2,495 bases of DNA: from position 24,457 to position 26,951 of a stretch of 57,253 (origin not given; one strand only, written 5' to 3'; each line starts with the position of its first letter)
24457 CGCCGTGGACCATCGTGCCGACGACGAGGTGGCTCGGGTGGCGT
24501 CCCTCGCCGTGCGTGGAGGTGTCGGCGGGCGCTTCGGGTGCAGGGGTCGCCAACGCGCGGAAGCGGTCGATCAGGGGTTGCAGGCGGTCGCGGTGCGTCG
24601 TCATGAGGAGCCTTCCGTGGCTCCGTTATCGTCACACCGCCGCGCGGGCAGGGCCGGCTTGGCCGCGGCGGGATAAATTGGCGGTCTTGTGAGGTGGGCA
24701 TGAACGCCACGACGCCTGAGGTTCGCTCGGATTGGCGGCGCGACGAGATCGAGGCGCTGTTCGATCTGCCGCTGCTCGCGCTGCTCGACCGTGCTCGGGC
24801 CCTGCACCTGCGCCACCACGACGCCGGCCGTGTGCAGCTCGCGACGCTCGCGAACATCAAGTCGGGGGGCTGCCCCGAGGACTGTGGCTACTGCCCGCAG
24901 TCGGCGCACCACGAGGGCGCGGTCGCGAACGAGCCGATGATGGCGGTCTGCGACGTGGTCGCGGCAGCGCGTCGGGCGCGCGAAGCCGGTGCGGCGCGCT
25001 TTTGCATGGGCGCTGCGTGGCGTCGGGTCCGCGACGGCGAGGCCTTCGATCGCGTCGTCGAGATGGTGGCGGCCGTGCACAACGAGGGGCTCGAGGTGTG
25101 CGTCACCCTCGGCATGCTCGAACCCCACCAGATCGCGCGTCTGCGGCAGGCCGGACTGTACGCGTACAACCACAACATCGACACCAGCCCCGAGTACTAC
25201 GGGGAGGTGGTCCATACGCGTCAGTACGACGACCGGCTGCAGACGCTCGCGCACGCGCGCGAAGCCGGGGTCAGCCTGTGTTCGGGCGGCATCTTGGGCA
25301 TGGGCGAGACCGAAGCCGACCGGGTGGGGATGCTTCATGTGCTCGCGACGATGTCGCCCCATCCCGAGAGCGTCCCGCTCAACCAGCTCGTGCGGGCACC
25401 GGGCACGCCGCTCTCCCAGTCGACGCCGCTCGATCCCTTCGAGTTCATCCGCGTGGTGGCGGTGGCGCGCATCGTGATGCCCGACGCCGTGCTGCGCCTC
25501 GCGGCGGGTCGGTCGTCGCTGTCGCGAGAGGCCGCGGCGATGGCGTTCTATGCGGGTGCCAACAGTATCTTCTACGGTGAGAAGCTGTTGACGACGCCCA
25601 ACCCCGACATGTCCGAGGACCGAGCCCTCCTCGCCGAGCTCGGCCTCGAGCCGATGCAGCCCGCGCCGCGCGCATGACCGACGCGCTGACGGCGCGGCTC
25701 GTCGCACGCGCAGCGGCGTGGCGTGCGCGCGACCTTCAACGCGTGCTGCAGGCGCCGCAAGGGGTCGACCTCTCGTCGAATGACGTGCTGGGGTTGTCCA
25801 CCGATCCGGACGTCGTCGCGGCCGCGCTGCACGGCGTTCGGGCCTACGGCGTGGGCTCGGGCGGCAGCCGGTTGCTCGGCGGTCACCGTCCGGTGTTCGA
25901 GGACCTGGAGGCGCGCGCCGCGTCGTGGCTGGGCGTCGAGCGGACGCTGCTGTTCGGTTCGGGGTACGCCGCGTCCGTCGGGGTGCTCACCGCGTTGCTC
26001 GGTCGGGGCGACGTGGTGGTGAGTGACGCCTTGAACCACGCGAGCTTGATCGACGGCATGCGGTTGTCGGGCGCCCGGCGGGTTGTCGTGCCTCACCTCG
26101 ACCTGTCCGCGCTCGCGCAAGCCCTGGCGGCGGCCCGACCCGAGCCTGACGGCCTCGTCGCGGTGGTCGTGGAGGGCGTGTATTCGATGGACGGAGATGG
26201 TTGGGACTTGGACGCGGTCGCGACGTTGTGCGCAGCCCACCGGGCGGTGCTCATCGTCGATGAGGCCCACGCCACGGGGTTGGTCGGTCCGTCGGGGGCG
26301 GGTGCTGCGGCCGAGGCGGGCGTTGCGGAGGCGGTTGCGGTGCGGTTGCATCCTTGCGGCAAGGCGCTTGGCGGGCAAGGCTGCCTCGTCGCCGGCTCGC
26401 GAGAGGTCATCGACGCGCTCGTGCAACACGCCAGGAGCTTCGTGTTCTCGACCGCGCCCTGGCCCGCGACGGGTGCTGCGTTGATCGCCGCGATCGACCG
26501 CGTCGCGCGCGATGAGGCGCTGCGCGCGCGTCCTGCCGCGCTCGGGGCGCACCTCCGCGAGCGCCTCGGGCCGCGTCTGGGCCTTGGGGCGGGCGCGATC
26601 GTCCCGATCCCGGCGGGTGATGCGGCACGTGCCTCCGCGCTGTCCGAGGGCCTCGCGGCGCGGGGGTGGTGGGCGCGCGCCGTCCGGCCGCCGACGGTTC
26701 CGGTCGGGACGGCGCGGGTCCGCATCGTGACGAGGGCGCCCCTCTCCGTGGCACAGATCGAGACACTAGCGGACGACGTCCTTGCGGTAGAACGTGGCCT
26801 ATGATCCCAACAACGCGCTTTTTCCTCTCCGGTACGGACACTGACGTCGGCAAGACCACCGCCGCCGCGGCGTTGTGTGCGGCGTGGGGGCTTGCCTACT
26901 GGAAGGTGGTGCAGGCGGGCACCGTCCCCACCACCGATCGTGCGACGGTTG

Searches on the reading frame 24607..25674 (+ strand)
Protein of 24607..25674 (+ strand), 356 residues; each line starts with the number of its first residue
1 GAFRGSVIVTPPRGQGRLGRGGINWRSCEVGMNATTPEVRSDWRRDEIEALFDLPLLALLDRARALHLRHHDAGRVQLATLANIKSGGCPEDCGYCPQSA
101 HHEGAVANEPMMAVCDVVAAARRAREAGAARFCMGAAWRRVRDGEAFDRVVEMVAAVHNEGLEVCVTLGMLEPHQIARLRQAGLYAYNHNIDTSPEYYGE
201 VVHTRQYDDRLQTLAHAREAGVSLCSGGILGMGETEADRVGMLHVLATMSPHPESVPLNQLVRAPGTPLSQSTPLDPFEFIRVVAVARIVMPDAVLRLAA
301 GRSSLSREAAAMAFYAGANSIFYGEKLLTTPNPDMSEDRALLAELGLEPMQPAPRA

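Call 77: search_protein_families(library=pfam, proteins=[window:24607-25674:+], max_evalue=0.00001)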
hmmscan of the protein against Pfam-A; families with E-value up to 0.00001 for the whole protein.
window:24607-25674:+ (356 aa): 2 families
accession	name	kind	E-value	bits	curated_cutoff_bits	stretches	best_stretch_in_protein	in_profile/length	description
PF06968.18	BATS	-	2.2e-26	92.3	22.2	1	257-348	1-88/88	Biotin and Thiamin Synthesis associated domain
PF04055.27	Radical_SAM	-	5.4e-16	59.6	29.5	1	85-244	3-164/166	Radical SAM superfamily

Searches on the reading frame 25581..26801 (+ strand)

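Call 77: search_protein_families(library=pfam, proteins=[window:25581-26801:+], max_evalue=0.00001)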
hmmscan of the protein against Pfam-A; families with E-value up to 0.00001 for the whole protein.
window:25581-26801:+ (407 aa): 2 families
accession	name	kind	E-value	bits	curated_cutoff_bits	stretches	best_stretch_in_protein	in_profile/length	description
PF00155.27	Aminotran_1_2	-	1.6e-44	153.1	19.7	1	61-398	3-359/361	Aminotransferase class I and II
PF01053.26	Cys_Met_Meta_PP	-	5.6e-06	25.6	27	1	104-235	52-181/381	Cys/Met metabolism PLP-dependent enzyme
